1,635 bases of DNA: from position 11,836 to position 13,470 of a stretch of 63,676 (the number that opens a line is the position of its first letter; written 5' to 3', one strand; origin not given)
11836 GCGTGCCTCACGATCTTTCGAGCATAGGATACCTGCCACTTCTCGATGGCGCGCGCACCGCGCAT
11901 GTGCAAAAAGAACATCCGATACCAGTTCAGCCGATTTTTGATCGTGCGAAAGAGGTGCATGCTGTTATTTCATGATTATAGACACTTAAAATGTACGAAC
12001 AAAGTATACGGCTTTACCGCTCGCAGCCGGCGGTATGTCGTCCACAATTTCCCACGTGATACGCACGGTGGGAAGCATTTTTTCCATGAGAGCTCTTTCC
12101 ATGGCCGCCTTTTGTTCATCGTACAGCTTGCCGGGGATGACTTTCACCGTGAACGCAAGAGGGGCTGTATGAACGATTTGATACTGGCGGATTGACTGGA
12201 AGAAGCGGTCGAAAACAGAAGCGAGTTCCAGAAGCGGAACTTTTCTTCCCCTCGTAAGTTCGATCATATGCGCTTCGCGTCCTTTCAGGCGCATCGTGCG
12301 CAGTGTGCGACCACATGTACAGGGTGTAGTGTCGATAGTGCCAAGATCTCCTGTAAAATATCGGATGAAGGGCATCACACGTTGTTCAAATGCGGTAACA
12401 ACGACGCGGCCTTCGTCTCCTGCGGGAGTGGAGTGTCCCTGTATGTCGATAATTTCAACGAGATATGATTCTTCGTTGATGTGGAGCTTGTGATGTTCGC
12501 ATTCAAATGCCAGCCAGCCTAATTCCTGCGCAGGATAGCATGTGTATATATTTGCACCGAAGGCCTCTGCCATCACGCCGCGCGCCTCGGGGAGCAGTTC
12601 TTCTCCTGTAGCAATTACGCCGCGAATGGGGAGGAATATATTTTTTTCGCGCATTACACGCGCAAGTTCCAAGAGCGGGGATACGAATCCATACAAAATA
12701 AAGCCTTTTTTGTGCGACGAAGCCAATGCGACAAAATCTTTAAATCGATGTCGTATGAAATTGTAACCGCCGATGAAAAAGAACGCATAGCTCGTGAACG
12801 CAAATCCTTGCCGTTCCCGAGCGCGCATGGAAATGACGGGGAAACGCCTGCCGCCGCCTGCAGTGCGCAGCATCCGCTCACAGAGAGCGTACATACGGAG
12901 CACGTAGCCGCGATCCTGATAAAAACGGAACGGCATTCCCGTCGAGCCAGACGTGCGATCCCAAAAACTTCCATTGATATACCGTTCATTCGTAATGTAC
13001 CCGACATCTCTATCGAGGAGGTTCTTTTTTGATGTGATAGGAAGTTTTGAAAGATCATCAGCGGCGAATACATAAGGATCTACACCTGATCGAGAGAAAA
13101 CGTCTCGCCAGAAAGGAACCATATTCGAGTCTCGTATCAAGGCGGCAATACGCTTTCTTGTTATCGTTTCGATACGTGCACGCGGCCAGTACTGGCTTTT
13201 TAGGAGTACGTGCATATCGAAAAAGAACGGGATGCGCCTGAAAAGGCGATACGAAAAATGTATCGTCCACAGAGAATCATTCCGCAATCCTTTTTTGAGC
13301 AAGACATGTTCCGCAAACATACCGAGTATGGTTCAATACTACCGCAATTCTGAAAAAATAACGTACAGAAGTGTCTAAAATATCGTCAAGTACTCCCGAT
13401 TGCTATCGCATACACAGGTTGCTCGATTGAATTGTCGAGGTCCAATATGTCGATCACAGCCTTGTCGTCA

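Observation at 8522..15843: Non-canonical TOMM-type RiPP cluster: YcaO + SagB dehydrogenase + two PaaK-like ligases facing a Cys-rich repeat precursor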

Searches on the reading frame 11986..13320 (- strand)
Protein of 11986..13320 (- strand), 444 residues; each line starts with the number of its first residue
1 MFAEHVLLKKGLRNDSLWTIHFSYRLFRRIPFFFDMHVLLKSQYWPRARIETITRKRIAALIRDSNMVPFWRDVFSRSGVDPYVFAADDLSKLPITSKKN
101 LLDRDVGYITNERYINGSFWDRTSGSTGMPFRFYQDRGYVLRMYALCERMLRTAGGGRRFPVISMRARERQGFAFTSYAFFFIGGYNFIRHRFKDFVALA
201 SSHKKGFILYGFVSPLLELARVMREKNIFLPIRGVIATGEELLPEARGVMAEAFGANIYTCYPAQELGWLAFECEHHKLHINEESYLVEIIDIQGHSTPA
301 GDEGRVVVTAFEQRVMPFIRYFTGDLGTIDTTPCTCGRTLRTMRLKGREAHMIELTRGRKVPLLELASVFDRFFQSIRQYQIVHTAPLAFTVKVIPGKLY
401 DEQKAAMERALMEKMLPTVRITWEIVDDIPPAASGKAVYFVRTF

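Call 3: search_protein_families(library=pfam, proteins=[window:11986-13320:-], max_evalue=0.01)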
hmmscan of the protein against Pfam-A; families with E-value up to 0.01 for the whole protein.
window:11986-13320:- (444 aa): 0 families

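Call 4: search_protein_families(library=ncbifam, proteins=[window:11986-13320:-], max_evalue=0.01)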
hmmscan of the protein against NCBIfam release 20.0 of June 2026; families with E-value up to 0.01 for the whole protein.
window:11986-13320:- (444 aa): 7 families
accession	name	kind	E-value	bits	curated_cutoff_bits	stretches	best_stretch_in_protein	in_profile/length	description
NF045666.1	DVU1553_fam_AMP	equivalog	2.8e-29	102.2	300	1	47-345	20-327/331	DVU_1553 family AMP-dependent CoA ligase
NF053551.1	FlxY_rubin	equivalog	1.2e-23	83.5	520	1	251-425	223-397/424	flexirubin biosynthesis putative acyl-CoA ligase FlxY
NF041878.1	paak_haloarch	equivalog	4e-21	75.1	700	2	219-361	189-336/427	phenylacetate--CoA ligase PaaK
TIGR02155.1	PA_CoA_ligase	equivalog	1.3e-15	56.9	646.3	2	276-368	245-335/422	phenylacetate--CoA ligase PaaK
NF041217.1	BagE_FevW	exception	7.9e-15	54.7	800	1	228-352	190-314/424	bagremycin/ferroverdin synthetase BagE/FevW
TIGR02304.1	aden_form_hyp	equivalog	1.7e-13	50.4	251.9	1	210-415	192-398/430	F390 synthetase-related protein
TIGR03335.1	F390_ftsA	equivalog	3.5e-11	42.5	458.7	1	212-355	183-335/445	coenzyme F390 synthetase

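Call 44: find_homologous_proteins(query=window:11986-13320:-, max_evalue=1e-10)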
Query window:11986-13320:- (444 aa): 440 proteins with E <= 1e-10 among 8000 candidates; the best 120 are listed.
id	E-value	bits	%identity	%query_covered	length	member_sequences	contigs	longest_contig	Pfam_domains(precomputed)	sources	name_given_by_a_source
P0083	0.0e+0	1021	100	100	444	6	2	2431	PF27533.1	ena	-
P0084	8.6e-161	554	55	99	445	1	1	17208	PF27533.1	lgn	-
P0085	2.8e-160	552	54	100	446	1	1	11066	PF27533.1,PF00501.35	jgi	jgi:phenylacetate-CoA ligase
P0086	1.2e-152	527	51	100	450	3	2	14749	PF27533.1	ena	-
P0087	5.8e-151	522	52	99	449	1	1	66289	-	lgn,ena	-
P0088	3.4e-142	493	49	100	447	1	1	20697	PF00501.35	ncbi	-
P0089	7.2e-142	492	51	99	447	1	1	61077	-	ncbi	-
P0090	1.5e-141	491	48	100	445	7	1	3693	-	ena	-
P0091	6.3e-141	488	48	100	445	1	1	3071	-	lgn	-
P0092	2.4e-139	483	48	99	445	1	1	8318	PF27533.1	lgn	-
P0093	8.8e-131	455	48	94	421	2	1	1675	PF27533.1,PF00501.35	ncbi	-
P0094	6.8e-130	452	47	99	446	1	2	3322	PF27533.1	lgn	-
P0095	8.5e-130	452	47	100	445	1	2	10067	PF27533.1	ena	-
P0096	8.7e-129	448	46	100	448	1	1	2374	PF27533.1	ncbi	-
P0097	9.0e-128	445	47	99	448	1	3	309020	PF27533.1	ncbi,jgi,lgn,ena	-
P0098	1.1e-127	445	47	98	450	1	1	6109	PF27533.1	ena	-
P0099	1.5e-126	441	45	100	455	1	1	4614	PF27533.1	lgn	-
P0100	1.6e-126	441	46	98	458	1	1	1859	PF27533.1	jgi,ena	-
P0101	1.4e-125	438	47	100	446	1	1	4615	PF27533.1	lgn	-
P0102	7.1e-125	436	46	100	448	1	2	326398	PF27533.1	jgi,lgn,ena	-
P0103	9.2e-125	435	45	100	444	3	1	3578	PF27533.1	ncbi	-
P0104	1.2e-124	435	47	100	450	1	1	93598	PF27533.1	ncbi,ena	-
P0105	5.1e-124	433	44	99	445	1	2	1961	PF27533.1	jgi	-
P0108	7.7e-123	429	45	100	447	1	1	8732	PF27533.1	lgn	-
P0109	9.3e-123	429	47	100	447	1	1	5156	PF27533.1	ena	-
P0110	1.6e-122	428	44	99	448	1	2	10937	PF27533.1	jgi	-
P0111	1.8e-122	428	46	99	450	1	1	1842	PF27533.1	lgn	-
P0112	2.6e-122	427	45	100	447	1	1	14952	PF27533.1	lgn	-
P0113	2.7e-122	427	44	99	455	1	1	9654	PF27533.1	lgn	-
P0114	3.3e-122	427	45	99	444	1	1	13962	PF27533.1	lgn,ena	-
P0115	4.7e-122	426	45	99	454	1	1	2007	PF27533.1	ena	-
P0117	7.4e-122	426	43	99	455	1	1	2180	PF27533.1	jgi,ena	jgi:phenylacetate-CoA ligase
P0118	4.5e-121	423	46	95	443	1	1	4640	PF27533.1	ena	-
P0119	8.8e-121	422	44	99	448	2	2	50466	PF27533.1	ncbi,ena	-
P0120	2.0e-120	421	43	100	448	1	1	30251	PF27533.1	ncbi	-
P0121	2.6e-120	421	44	98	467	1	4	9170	PF27533.1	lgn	-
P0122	3.2e-120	420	44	100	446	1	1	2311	PF27533.1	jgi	jgi:phenylacetate-CoA ligase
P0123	3.8e-120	420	44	100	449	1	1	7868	PF27533.1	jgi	jgi:phenylacetate-CoA ligase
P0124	4.7e-120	420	45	99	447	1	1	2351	PF27533.1,PF00501.35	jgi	jgi:phenylacetate-CoA ligase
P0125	4.7e-120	420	46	99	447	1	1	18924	PF27533.1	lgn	-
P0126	4.7e-120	420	44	100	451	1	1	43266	PF27533.1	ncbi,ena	-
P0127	5.6e-120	419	45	100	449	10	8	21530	PF27533.1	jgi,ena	-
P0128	7.2e-120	419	45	99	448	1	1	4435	PF27533.1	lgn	-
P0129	7.4e-120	419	44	99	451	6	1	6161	PF27533.1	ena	-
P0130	1.1e-119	418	44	99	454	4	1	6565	PF27533.1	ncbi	-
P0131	7.6e-119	416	44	99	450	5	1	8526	PF27533.1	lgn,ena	-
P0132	8.2e-119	416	45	100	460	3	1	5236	PF27533.1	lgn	-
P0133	9.7e-119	415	44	98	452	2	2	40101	PF27533.1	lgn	-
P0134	1.4e-118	415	45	99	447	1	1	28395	PF27533.1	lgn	-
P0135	2.7e-118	414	43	100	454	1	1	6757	PF27533.1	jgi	jgi:phenylacetate-CoA ligase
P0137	3.7e-118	413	44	99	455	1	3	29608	PF27533.1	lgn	-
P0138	3.0e-117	410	46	99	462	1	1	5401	PF27533.1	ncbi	-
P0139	6.1e-117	409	43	99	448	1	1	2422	PF27533.1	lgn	-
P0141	1.2e-116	408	42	100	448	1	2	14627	PF27533.1,PF00501.35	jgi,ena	jgi:phenylacetate-CoA ligase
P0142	2.9e-116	407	43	99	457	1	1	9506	PF27533.1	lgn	-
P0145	1.4e-115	405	43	99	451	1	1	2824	PF27533.1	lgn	-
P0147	1.2e-114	402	43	100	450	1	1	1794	PF27533.1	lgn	-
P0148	1.3e-114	402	43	99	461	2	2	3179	PF27533.1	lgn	-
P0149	2.5e-114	401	42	100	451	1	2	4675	PF27533.1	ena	-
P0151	2.3e-113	398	44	99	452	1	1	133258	PF27533.1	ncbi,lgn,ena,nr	ncbi:MAG: phenylacetate-CoA ligase [Parcubacteria group bacterium Gr01-1014_8]|nr:MAG: phenylacetate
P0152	3.3e-113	397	44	93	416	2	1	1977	PF27533.1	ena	-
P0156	5.0e-113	396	42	99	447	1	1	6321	PF27533.1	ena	-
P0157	1.4e-112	395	42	100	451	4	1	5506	PF27533.1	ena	-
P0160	2.2e-111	391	42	100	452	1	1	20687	PF27533.1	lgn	-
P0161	4.2e-111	390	42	99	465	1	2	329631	PF27533.1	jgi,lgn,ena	jgi:phenylacetate-CoA ligase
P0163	7.0e-111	389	42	99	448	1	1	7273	PF27533.1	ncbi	-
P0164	1.1e-110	389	42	100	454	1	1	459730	PF27533.1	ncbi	-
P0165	1.7e-110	388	42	99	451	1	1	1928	PF27533.1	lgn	-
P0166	1.9e-110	388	41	100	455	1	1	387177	PF27533.1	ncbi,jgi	ncbi:MAG: hypothetical protein WC814_02310 [Candidatus Paceibacterota bacterium]|jgi:phenylacetate-C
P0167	5.1e-110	387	43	98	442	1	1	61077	PF27533.1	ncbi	-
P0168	5.5e-110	386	42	100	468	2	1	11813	PF27533.1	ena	-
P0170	1.1e-109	386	42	99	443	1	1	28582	PF27533.1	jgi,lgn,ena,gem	-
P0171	1.6e-109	385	41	98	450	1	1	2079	PF27533.1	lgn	-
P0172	2.2e-109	384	41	99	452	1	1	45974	PF27533.1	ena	-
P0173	3.6e-109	384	42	99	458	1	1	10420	PF27533.1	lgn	-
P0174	1.1e-108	382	41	98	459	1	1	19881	PF27533.1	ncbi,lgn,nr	ncbi:MAG: hypothetical protein Q8Q41_02260 [bacterium]|nr:hypothetical protein [bacterium]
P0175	1.2e-108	382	40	100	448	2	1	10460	PF27533.1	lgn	-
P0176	1.4e-107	379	40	100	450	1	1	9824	PF27533.1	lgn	-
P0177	7.0e-107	376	43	91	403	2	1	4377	PF27533.1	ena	-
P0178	8.5e-107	376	42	92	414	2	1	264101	PF27533.1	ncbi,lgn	-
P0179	3.4e-106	374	40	98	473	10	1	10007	PF27533.1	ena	-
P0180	2.1e-105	371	41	99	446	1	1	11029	PF27533.1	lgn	-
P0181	1.0e-104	369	41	99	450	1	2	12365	PF27533.1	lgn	-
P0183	7.8e-104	366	43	99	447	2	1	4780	PF27533.1,PF00501.35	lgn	-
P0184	1.2e-103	366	40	100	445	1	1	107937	PF00501.35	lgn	-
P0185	1.2e-101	359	43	87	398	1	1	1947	PF27533.1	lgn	-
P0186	3.6e-101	357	39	98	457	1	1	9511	PF27533.1,PF00501.35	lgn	-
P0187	6.1e-101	357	40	98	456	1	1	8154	PF27533.1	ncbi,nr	ncbi:MAG: hypothetical protein Q8P56_06270 [Candidatus Uhrbacteria bacterium]|nr:hypothetical protei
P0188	2.6e-100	355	43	88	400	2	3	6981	PF27533.1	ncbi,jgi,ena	ncbi:MAG TPA: hypothetical protein VJI74_02625 [Candidatus Paceibacterota bacterium]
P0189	9.7e-100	353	41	98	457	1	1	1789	PF27533.1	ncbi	-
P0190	1.1e-99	353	40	100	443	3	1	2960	PF27533.1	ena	-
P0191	1.5e-99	352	38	100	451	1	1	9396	PF27533.1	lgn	-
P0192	4.0e-98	347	45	78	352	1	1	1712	PF27533.1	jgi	jgi:phenylacetate-CoA ligase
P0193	5.2e-98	347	43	87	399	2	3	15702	PF27533.1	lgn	-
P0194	1.0e-95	339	41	98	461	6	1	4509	PF27533.1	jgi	-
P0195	2.1e-92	329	39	98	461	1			PF27533.1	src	-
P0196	5.4e-92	327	41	93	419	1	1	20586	PF27533.1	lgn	-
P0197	1.4e-91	326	40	92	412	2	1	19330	PF27533.1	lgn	-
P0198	2.3e-90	322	37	99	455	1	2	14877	PF27533.1,PF00501.35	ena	-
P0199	1.0e-88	316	37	93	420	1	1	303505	-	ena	-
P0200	4.5e-88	314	38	93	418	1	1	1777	PF27533.1,PF00501.35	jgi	jgi:phenylacetate-CoA ligase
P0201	2.6e-87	312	43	78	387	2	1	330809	PF27533.1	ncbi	ncbi:MAG: hypothetical protein AAB421_00400 [Patescibacteria group bacterium]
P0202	3.8e-87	311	36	99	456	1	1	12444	PF27533.1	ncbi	-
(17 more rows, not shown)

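Call 45: find_encoding_contigs(protein=P0087, flank=10000, max_places=1)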
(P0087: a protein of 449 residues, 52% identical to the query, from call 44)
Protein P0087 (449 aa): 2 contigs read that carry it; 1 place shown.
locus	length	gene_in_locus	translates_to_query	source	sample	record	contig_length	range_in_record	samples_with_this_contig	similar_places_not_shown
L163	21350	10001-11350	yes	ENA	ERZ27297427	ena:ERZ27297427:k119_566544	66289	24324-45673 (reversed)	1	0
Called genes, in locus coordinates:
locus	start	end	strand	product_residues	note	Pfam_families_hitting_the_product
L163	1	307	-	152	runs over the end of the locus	PF00237:Ribosomal_L22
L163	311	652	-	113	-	PF00203:Ribosomal_S19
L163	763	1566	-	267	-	PF00181:Ribosomal_L2_N, PF03947:Ribosomal_L2_C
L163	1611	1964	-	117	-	PF00276:Ribosomal_L23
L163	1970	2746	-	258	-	PF00573:Ribosomal_L4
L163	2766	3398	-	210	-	PF00297:Ribosomal_L3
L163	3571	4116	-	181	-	-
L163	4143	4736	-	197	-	-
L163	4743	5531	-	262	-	PF07719:TPR_2 (faint), PF13428:TPR_14 (faint), PF13371:TPR_9 (faint), PF00515:TPR_1 (faint), PF14559:TPR_19 (weak), PF13431:TPR_17 (weak), PF13432:TPR_16 (weak)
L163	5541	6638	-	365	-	PF13176:TPR_7 (faint)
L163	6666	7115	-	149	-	-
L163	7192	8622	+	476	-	PF02624:YcaO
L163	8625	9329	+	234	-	PF00881:Nitroreductase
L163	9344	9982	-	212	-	-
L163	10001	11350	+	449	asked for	-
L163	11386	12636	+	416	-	PF00501:AMP-binding (weak), PF27533:CapK_C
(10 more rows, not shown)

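Call 46: find_encoding_contigs(protein=P0097, flank=10000, max_places=1)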
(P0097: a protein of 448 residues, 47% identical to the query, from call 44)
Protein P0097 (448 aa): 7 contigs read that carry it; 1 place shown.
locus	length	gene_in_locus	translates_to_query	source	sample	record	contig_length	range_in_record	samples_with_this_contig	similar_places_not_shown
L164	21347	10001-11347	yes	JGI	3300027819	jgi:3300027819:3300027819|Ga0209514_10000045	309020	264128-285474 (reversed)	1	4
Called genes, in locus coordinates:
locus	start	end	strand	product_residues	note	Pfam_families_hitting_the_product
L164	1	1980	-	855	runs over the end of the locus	-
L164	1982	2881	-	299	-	-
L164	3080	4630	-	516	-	PF00090:TSP_1 (faint)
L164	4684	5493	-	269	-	PF13174:TPR_6 (faint), PF13371:TPR_9 (faint), PF07719:TPR_2 (faint), PF13428:TPR_14 (faint), PF13432:TPR_16 (faint), PF00515:TPR_1 (faint), PF13181:TPR_8 (faint), PF13424:TPR_12 (faint), +2 more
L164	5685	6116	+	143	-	-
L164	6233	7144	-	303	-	-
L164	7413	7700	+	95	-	-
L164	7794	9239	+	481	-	PF02624:YcaO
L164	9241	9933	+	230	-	PF00881:Nitroreductase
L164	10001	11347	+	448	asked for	PF27533:CapK_C (weak)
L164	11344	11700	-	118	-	PF02675:AdoMet_dc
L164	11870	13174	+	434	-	PF00501:AMP-binding, PF27533:CapK_C (weak)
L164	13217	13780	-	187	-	PF13238:AAA_18 (weak), PF13671:AAA_33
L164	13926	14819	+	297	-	PF03401:TctC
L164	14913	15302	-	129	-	PF00338:Ribosomal_S10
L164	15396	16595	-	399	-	PF00009:GTP_EFTU, PF03144:GTP_EFTU_D2, PF03143:GTP_EFTU_D3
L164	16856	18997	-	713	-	PF00009:GTP_EFTU, PF03144:GTP_EFTU_D2, PF22042:EF-G_D2, PF14492:EFG_III, PF16658:RF3_C (weak), PF03764:EFG_IV, PF00679:EFG_C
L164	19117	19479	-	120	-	-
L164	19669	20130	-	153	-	PF00177:Ribosomal_S7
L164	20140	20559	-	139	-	PF00164:Ribosom_S12_S23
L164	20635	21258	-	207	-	PF02163:Peptidase_M50 (weak)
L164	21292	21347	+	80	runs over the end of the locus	PF00830:Ribosomal_L28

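Call 47: find_encoding_contigs(protein=P0104, flank=10000, max_places=1)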
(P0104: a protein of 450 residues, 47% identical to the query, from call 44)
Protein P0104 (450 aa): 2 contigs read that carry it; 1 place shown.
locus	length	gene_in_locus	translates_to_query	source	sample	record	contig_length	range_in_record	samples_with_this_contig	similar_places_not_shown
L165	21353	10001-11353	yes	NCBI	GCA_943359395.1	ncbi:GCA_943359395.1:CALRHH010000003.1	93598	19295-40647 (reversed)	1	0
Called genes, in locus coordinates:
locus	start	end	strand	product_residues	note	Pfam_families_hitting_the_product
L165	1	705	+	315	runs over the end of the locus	PF03480:DctP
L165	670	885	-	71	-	-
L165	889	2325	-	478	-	PF00884:Sulfatase, PF01663:Phosphodiest, PF02995:DUF229 (weak), PF16347:SGSH_C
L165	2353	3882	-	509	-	PF00884:Sulfatase, PF01663:Phosphodiest (faint), PF16347:SGSH_C (faint)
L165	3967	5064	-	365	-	-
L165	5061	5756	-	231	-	-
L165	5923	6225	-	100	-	PF12840:HTH_20, PF01022:HTH_5, PF12802:MarR_2 (weak)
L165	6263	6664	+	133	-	-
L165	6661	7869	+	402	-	-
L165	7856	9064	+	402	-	-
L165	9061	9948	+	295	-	-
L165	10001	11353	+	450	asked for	PF27533:CapK_C (weak)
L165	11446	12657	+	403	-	PF00501:AMP-binding (weak), PF27533:CapK_C (weak)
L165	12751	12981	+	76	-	-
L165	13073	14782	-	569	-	PF01011:PQQ (faint), PF13570:Beta-prop_ACSF4, PF13360:PQQ_2, PF23414:Beta-prop_EML_2 (faint), PF13360:PQQ_2, PF13570:Beta-prop_ACSF4, PF13360:PQQ_2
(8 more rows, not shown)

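Call 48: find_encoding_contigs(protein=P0151, flank=10000, max_places=1)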
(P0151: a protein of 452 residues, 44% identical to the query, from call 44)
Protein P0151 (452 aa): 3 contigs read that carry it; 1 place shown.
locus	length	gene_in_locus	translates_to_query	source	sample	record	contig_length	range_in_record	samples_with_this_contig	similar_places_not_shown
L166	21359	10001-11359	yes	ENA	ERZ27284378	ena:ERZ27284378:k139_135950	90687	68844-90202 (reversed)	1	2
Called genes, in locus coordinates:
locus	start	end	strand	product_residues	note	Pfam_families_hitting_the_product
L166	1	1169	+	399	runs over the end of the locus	PF00009:GTP_EFTU, PF03144:GTP_EFTU_D2, PF03143:GTP_EFTU_D3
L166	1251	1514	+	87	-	-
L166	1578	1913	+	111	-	-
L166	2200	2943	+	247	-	-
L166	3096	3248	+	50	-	-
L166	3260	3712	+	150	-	PF05866:RusA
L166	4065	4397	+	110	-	-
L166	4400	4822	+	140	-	PF09391:DUF2000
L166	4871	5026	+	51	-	-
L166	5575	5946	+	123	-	PF00338:Ribosomal_S10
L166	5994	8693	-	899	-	-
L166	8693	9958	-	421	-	-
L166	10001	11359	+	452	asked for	PF27533:CapK_C (weak)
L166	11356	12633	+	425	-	PF00501:AMP-binding (faint), PF27533:CapK_C (faint)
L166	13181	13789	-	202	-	PF00881:Nitroreductase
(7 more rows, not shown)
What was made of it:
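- Closest known: PaaK-family ligases, including NatL2/AjiA1 and CapK. Same: Their homologues carry the Pfam family CapK_C (calls 44-48).
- Checked: The precomputed Pfam family of their homologues is PF27533 CapK_C (calls 44-48).
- The family name CapK_C points to capsule-type chemistry (calls 45-48).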

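Call 49: find_encoding_contigs(protein=P0166, flank=10000, max_places=1)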
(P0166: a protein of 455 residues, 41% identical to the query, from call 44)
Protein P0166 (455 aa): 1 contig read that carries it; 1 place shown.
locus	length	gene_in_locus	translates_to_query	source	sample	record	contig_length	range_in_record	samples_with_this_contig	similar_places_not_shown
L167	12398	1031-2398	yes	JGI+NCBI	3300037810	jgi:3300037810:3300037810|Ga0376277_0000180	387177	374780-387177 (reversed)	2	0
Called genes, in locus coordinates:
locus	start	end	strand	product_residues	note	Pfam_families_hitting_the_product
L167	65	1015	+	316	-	PF27533:CapK_C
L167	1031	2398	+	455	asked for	PF27533:CapK_C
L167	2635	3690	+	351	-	PF00501:AMP-binding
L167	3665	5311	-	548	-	PF13360:PQQ_2, PF07774:EMC1_C (faint), PF25292:Beta-prop_CGLA (faint), PF13570:Beta-prop_ACSF4 (weak), PF13360:PQQ_2, PF13570:Beta-prop_ACSF4, PF13360:PQQ_2, PF01011:PQQ (weak), +2 more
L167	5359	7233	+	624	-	PF01871:AMMECR1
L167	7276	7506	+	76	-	-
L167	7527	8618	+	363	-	-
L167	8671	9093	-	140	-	-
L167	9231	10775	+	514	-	PF02624:YcaO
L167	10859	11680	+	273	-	PF13371:TPR_9 (faint), PF13431:TPR_17 (faint), PF00515:TPR_1 (faint), PF13432:TPR_16, PF14559:TPR_19 (weak), PF07719:TPR_2 (weak), PF13414:TPR_11 (weak), PF14559:TPR_19 (weak), +4 more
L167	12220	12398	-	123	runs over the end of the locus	-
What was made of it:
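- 5 of 7 homologues examined are within 10 kb of a YcaO despite the shuffled gene order (calls 45-49).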

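Call 50: find_encoding_contigs(protein=P0184, flank=10000, max_places=1)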
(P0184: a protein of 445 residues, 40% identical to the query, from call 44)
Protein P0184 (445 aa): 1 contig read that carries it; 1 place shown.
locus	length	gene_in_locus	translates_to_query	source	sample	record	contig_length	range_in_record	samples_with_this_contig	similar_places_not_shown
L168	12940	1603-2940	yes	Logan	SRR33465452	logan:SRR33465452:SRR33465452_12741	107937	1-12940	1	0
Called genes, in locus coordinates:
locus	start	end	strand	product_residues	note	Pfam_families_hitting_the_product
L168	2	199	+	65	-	?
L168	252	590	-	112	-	-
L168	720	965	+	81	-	-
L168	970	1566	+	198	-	PF09335:VTT_dom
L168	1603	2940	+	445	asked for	PF00501:AMP-binding (weak)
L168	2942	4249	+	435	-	PF27533:CapK_C (weak)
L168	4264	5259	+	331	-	-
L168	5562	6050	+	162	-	PF01928:CYTH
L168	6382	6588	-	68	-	-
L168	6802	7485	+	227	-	-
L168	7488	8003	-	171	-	PF09351:DUF1993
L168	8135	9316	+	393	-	PF07690:MFS_1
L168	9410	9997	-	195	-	-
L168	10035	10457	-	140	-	PF09424:YqeY, PF02637:GatB_Yqey (weak)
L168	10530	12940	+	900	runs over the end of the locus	PF00690:Cation_ATPase_N, PF00122:E1-E2_ATPase, PF00702:Hydrolase, PF13246:Cation_ATPase, PF08282:Hydrolase_3 (faint), PF00689:Cation_ATPase_C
